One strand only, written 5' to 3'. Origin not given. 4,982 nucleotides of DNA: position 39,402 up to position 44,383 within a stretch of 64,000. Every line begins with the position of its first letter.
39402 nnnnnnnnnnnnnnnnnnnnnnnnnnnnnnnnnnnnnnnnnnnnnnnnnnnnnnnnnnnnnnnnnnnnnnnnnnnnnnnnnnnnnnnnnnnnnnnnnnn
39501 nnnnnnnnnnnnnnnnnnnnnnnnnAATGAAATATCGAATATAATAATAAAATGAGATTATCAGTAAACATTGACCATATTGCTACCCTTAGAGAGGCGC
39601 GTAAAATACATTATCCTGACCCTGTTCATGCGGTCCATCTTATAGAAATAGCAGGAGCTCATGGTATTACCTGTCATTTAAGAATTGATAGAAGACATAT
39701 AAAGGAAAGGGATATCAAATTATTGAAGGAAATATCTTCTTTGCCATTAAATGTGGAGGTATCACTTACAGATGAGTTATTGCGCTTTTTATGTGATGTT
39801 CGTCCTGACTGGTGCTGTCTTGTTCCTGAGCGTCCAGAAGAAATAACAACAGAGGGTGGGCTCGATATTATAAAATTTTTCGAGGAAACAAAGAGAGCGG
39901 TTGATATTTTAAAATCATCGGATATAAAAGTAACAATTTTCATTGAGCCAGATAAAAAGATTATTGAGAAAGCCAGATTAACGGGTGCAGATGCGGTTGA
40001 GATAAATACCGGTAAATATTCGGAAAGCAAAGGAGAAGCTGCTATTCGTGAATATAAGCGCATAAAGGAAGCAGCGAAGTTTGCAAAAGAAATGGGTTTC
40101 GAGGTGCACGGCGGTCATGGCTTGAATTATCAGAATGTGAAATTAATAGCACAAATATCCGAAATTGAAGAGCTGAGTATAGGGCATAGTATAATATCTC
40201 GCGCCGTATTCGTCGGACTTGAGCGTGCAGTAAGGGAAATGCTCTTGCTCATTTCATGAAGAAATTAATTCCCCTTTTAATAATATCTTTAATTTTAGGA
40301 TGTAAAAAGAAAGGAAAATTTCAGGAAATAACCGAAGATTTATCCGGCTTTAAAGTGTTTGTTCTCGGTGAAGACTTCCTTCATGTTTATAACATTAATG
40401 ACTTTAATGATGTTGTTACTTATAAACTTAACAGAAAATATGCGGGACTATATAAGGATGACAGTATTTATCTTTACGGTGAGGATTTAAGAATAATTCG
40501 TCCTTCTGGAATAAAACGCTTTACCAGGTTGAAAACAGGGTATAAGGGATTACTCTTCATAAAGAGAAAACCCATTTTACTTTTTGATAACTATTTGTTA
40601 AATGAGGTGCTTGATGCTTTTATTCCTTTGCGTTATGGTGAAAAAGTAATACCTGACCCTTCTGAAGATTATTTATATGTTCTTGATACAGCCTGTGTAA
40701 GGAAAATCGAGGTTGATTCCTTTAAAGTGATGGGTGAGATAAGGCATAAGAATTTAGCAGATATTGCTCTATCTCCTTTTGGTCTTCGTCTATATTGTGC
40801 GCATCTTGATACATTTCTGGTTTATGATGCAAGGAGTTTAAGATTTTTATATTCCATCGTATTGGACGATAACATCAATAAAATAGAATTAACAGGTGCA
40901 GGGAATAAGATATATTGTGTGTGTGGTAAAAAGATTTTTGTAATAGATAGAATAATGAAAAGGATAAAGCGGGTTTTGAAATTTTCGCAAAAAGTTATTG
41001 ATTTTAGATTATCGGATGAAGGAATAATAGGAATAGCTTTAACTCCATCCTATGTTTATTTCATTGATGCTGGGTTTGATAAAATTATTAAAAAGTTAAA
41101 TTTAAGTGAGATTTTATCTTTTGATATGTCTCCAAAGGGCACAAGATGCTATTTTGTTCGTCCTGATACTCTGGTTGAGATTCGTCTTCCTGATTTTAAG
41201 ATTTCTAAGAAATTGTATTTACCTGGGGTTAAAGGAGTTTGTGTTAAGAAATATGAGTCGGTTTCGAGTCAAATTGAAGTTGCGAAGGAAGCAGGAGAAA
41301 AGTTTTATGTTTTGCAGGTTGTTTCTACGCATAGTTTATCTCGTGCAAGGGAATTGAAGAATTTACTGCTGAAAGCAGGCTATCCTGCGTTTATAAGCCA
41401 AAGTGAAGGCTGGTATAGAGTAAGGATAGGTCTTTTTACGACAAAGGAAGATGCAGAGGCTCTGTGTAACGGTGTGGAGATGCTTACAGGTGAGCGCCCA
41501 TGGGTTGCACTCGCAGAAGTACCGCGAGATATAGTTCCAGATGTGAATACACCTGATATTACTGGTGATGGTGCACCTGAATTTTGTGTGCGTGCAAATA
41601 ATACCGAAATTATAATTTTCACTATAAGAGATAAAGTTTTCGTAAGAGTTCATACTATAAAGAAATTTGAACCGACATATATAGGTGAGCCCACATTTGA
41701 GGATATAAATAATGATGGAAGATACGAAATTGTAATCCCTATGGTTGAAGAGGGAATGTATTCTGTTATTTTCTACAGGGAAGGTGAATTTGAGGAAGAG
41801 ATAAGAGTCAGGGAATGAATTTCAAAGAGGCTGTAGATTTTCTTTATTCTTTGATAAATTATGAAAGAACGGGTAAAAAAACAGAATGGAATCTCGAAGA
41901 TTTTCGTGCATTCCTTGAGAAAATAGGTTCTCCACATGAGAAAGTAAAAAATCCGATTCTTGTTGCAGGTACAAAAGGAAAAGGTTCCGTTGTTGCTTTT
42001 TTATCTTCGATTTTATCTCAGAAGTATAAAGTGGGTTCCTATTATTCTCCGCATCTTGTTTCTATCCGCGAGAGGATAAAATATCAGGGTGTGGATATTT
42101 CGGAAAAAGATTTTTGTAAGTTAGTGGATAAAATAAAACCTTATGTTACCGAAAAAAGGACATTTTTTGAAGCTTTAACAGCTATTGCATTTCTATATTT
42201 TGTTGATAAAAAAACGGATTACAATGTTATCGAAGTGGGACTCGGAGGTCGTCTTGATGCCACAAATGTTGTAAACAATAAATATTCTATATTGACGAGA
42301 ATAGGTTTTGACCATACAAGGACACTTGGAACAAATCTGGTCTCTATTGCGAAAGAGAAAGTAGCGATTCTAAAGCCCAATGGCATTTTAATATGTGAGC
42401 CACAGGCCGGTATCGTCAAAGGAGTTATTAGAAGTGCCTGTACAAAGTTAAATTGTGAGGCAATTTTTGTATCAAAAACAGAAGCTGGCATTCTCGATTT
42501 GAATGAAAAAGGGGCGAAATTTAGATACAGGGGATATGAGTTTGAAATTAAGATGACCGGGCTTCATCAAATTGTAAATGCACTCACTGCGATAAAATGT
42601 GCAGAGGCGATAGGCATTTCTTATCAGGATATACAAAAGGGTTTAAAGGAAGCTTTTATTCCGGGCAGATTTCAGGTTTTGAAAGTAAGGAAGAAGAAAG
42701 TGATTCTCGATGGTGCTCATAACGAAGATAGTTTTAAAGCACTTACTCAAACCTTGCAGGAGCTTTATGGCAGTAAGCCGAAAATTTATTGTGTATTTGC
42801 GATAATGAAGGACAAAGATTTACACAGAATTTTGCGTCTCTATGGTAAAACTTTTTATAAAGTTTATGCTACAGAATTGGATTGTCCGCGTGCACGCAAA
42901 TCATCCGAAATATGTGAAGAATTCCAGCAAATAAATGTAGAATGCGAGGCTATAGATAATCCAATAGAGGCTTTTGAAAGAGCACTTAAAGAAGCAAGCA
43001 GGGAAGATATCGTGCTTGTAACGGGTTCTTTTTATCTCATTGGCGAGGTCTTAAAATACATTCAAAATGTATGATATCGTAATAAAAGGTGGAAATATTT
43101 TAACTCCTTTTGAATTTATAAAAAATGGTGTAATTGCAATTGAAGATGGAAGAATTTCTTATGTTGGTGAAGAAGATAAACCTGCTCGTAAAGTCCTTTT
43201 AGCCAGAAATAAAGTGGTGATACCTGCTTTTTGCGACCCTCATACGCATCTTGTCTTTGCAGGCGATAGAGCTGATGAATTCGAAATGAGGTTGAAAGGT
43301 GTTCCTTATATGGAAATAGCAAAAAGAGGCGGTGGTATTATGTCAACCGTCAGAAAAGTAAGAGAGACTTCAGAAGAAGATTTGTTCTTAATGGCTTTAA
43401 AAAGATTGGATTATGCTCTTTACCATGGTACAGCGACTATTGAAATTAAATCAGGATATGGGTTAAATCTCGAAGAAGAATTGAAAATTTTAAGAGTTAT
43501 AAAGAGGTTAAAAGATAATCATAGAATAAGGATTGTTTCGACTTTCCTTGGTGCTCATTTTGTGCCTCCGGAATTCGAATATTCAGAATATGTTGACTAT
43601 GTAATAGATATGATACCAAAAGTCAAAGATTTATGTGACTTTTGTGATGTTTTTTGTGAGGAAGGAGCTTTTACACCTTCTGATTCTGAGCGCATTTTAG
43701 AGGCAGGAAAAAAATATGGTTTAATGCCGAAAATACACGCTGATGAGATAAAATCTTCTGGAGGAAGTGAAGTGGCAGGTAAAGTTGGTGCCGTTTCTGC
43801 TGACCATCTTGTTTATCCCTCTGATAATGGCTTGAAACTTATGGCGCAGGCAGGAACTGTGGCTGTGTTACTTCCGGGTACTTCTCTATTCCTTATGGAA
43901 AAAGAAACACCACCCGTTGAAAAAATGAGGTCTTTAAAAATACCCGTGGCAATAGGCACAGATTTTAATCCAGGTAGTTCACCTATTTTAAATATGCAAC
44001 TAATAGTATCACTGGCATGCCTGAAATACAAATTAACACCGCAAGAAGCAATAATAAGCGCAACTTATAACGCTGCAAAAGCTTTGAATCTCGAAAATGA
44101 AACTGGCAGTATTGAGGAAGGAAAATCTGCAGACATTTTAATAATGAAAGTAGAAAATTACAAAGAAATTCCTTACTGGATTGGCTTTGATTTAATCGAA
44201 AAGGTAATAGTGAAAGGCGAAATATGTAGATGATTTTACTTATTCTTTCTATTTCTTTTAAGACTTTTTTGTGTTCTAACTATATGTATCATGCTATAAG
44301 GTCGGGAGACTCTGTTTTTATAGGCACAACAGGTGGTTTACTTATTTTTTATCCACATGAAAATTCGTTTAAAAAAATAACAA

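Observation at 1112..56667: Lineage-specific sigma70 promoter geometry: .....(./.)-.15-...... instead of N17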

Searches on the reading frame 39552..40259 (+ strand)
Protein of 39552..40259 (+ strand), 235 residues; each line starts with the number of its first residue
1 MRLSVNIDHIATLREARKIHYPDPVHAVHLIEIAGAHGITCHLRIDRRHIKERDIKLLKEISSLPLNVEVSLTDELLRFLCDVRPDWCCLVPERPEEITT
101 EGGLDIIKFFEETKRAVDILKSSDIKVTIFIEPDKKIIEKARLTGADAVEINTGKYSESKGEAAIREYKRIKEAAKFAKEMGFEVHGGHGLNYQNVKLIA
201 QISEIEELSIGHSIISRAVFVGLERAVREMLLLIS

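Call 21: search_protein_families(library=pfam, proteins=[window:39552-40259:+])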
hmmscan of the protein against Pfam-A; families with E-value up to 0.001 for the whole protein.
window:39552-40259:+ (235 aa): 1 family
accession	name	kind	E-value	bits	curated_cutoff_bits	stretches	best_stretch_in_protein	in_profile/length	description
PF03740.19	PdxJ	-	1.1e-90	303.3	24.5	1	2-233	1-233/234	Pyridoxal phosphate biosynthesis protein PdxJ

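Call 64: find_homologous_proteins(query=window:39552-40259:+, max_evalue=1e-40)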
Query window:39552-40259:+ (235 aa): 7992 proteins with E <= 1e-40 among 8000 candidates; the best 120 are listed.
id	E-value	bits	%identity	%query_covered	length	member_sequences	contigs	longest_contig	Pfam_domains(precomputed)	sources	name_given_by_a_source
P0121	1.1e-147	508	100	100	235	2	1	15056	PF03740.20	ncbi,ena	-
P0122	2.1e-86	307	64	100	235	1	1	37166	PF03740.20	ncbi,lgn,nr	ncbi:MAG: pyridoxine 5'-phosphate synthase [bacterium]|nr:pyridoxine 5'-phosphate synthase [bacteriu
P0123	7.9e-86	305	64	100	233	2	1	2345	PF03740.20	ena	-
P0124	8.9e-86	305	64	100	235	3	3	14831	PF03740.20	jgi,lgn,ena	-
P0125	6.7e-84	299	60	100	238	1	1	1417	PF03740.20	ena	-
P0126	8.0e-84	299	64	100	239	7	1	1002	PF03740.20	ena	-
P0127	8.4e-84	299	62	100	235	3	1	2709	PF03740.20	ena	-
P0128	4.3e-83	296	62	98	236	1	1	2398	PF03740.20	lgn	-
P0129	1.5e-82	295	62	100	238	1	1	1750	PF03740.20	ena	-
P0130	2.3e-82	294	60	100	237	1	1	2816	PF03740.20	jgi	jgi:pyridoxine 5-phosphate synthase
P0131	5.5e-81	289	60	100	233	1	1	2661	PF03740.20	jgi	-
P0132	9.1e-81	289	60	98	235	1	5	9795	PF03740.20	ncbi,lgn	-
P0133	1.3e-80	288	57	100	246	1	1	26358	PF03740.20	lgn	-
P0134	1.5e-80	288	60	100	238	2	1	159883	PF03740.20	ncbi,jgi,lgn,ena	ncbi:MAG: pyridoxine 5'-phosphate synthase [bacterium]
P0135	2.1e-80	288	60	98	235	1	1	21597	PF03740.20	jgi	jgi:pyridoxine 5-phosphate synthase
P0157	1.6e-78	281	58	98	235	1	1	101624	PF03740.20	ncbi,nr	ncbi:pyridoxine 5'-phosphate synthase [candidate division WOR-3 bacterium]|nr:pyridoxine 5'-phosphat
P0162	2.4e-78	281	59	98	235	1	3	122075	PF03740.20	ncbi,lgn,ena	ncbi:MAG: pyridoxine 5'-phosphate synthase [candidate division WOR-3 bacterium]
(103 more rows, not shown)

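Call 65: find_encoding_contigs(protein=P0122, flank=10000, max_places=2)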
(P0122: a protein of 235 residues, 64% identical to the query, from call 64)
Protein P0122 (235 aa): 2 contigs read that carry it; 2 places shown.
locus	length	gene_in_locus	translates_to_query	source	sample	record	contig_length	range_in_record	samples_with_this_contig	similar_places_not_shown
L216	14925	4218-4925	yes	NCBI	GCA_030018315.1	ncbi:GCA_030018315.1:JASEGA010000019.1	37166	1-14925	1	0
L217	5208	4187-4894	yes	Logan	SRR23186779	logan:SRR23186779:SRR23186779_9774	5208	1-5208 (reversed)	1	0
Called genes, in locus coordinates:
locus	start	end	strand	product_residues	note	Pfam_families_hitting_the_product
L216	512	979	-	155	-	PF01881:Cas_Cas6_C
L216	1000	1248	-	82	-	-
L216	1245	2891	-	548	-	PF17391:Urocanase_N, PF01175:Urocanase, PF17392:Urocanase_C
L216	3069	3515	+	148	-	PF17792:ThiD2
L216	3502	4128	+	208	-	PF02581:TMP-TENI, PF01207:Dus (faint)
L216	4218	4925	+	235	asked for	PF03740:PdxJ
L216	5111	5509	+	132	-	PF07963:N_methyl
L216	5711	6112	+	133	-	PF07963:N_methyl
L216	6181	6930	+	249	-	PF06750:A24_N_bact, PF01478:Peptidase_A24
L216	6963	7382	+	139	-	-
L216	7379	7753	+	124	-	-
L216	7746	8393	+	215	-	PF07963:N_methyl (weak)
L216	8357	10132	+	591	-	PF13860:FlgD_ig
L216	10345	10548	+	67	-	-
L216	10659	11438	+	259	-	PF13860:FlgD_ig (weak)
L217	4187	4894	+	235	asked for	PF03740:PdxJ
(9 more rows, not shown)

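Call 66: find_encoding_contigs(protein=P0124, flank=10000, max_places=3)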
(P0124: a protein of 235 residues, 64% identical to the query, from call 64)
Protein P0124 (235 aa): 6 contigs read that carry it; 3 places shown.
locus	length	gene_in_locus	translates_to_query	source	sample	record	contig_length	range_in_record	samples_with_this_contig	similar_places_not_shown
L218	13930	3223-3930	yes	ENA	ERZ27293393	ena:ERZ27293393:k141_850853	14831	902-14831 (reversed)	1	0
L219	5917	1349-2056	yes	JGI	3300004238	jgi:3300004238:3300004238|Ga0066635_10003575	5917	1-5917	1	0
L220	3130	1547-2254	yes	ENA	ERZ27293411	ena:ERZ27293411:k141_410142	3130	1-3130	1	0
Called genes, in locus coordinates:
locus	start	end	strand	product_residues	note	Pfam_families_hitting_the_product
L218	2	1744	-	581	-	?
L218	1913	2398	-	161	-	PF19502:DUF6036 (weak)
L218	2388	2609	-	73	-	-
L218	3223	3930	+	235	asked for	PF03740:PdxJ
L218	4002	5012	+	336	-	-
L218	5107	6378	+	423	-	PF08245:Mur_ligase_M, PF02875:Mur_ligase_C, PF27239:FOL3_C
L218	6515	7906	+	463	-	PF01979:Amidohydro_1, PF12890:DHOase, PF07969:Amidohydro_3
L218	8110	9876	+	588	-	PF03484:B5, PF17759:tRNA_synthFbeta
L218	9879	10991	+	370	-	PF02771:Acyl-CoA_dh_N, PF02770:Acyl-CoA_dh_M, PF00441:Acyl-CoA_dh_1, PF08028:Acyl-CoA_dh_2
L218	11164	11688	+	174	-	-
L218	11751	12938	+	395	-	PF00155:Aminotran_1_2, PF01041:DegT_DnrJ_EryC1, PF01053:Cys_Met_Meta_PP (weak)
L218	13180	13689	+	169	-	-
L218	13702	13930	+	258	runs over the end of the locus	-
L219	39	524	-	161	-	PF19502:DUF6036 (weak)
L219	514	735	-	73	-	-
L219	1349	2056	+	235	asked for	PF03740:PdxJ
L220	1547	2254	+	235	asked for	PF03740:PdxJ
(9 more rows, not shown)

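Call 68: find_encoding_contigs(protein=P0157, flank=10000, max_places=1)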
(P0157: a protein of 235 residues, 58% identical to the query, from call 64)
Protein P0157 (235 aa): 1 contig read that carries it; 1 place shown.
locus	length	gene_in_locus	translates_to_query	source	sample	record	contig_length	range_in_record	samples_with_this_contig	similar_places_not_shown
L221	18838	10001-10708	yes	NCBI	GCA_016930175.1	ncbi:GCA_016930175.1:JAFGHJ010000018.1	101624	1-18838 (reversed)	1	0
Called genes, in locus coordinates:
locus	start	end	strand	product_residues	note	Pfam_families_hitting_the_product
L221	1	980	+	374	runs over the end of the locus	PF01595:CNNM, PF00571:CBS (faint), PF03471:CorC_HlyC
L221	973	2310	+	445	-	PF03448:MgtE_N, PF00571:CBS, PF01769:MgtE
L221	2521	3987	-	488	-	PF13426:PAS_9 (weak), PF08447:PAS_3 (weak), PF00989:PAS, PF08448:PAS_4, PF13188:PAS_8, PF13426:PAS_9, PF01966:HD, PF13487:HD_5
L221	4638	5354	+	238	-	PF02591:Zn_ribbon_9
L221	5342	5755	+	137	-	PF00075:RNase_H, PF13456:RVT_3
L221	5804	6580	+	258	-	PF01261:AP_endonuc_2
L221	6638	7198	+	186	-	PF13717:Zn_ribbon_4, PF13719:Zn_ribbon_5 (weak)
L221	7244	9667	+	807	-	PF21760:SecD_1st, PF22599:SecDF_P1_head, PF00873:ACR_tran (weak), PF02355:SecD_SecF_C, PF03176:MMPL (weak), PF07549:Sec_GG (weak), PF02355:SecD_SecF_C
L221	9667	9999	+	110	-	PF00027:cNMP_binding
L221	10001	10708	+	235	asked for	PF03740:PdxJ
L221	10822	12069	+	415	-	PF08245:Mur_ligase_M, PF27239:FOL3_C, PF02875:Mur_ligase_C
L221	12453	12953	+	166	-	PF01936:NYN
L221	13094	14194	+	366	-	PF02690:Na_Pi_cotrans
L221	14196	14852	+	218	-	PF01895:PhoU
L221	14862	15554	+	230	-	PF11306:DUF3108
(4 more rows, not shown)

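Call 69: find_encoding_contigs(protein=P0162, flank=10000, max_places=1)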
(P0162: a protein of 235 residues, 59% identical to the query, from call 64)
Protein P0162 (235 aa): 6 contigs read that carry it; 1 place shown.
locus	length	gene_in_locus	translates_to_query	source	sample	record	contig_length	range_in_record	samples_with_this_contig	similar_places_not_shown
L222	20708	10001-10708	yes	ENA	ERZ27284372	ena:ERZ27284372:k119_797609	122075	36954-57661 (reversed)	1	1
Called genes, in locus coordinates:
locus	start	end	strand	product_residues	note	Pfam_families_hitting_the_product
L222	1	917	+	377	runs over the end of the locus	PF01595:CNNM, PF00571:CBS (weak), PF03471:CorC_HlyC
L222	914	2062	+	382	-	PF01595:CNNM, PF00571:CBS (faint), PF03471:CorC_HlyC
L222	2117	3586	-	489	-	PF00989:PAS (weak), PF08447:PAS_3 (weak), PF00989:PAS, PF08448:PAS_4, PF13188:PAS_8, PF13426:PAS_9, PF01966:HD, PF13487:HD_5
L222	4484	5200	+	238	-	PF02591:Zn_ribbon_9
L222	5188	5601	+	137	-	PF00075:RNase_H, PF13456:RVT_3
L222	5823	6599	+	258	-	PF01261:AP_endonuc_2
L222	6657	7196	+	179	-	PF13717:Zn_ribbon_4, PF13719:Zn_ribbon_5 (weak)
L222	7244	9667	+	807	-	PF21760:SecD_1st, PF22599:SecDF_P1_head, PF02355:SecD_SecF_C, PF07549:Sec_GG (weak), PF02355:SecD_SecF_C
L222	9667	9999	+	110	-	PF00027:cNMP_binding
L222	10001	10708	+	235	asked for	PF03740:PdxJ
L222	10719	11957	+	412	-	PF08245:Mur_ligase_M, PF02875:Mur_ligase_C, PF27239:FOL3_C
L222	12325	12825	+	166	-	PF01936:NYN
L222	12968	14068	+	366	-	PF02690:Na_Pi_cotrans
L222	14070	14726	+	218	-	PF01895:PhoU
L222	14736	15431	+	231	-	PF11306:DUF3108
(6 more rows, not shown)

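Call 70: find_encoding_contigs(protein=P0134, flank=10000, max_places=1)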
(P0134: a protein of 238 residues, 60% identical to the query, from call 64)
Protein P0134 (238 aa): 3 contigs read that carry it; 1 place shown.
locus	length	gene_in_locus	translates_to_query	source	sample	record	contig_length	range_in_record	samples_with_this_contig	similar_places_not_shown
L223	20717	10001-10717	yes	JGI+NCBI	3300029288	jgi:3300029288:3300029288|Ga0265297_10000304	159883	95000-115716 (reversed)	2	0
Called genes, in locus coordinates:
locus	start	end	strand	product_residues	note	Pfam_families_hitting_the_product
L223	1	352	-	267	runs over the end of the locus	-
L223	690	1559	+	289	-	PF17848:Zn_ribbon_ACC (weak), PF01039:Carboxyl_trans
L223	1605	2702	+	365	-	PF00712:DNA_pol3_beta, PF02767:DNA_pol3_beta_2, PF02768:DNA_pol3_beta_3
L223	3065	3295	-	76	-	-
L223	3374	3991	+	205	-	PF02578:Cu-oxidase_4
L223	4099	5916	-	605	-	PF18962:Por_Secre_tail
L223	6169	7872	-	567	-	PF03190:Thioredox_DsbH, PF00085:Thioredoxin (faint), PF13098:Thioredoxin_2, PF13899:Thioredoxin_7, PF00595:PDZ, PF13180:PDZ_2, PF17820:PDZ_6, PF22316:ABhydrolase-like_N (weak)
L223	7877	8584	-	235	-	-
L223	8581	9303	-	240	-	PF00005:ABC_tran, PF13304:AAA_21 (faint)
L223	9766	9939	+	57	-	-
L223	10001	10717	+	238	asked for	PF03740:PdxJ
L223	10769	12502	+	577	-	-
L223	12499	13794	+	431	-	PF08245:Mur_ligase_M, PF02875:Mur_ligase_C, PF27239:FOL3_C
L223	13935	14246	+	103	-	PF08899:DUF1844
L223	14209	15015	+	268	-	PF02548:Pantoate_transf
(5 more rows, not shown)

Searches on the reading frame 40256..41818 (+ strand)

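Call 22: search_protein_families(library=pfam, proteins=[window:40256-41818:+])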
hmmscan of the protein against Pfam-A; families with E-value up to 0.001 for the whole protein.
window:40256-41818:+ (520 aa): 2 families
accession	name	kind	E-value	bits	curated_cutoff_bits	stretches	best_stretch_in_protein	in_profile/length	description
PF05036.18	SPOR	-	5.8e-14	52.6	21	1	348-417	2-74/76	SPOR domain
PF13517.12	FG-GAP_3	-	0.00023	22.1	26.9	1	434-493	1-60/61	FG-GAP-like repeat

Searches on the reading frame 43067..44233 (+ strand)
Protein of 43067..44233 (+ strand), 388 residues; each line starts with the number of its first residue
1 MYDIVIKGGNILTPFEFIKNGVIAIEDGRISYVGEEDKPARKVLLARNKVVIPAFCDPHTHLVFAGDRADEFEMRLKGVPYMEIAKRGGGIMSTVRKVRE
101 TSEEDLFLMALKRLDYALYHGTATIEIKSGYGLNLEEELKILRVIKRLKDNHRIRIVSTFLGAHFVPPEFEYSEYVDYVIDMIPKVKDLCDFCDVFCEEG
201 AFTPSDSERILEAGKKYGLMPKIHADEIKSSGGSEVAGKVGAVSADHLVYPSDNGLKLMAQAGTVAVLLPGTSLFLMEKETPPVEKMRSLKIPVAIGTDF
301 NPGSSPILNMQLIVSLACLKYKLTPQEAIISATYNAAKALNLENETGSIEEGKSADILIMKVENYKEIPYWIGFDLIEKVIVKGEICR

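Call 22: search_protein_families(library=pfam, proteins=[window:43067-44233:+])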
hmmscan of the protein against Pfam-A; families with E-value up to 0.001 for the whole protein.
window:43067-44233:+ (388 aa): 3 families
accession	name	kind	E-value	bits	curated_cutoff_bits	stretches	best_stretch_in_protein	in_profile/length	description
PF01979.26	Amidohydro_1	-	1.3e-18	67.8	25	1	50-386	1-344/345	Amidohydrolase family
PF07969.17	Amidohydro_3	-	1.5e-15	58.1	29.7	1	279-366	354-449/472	Amidohydrolase family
PF22644.2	BsNagA_N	-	0.00016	21.7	27.4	1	5-36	3-34/50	BsNagA composite domain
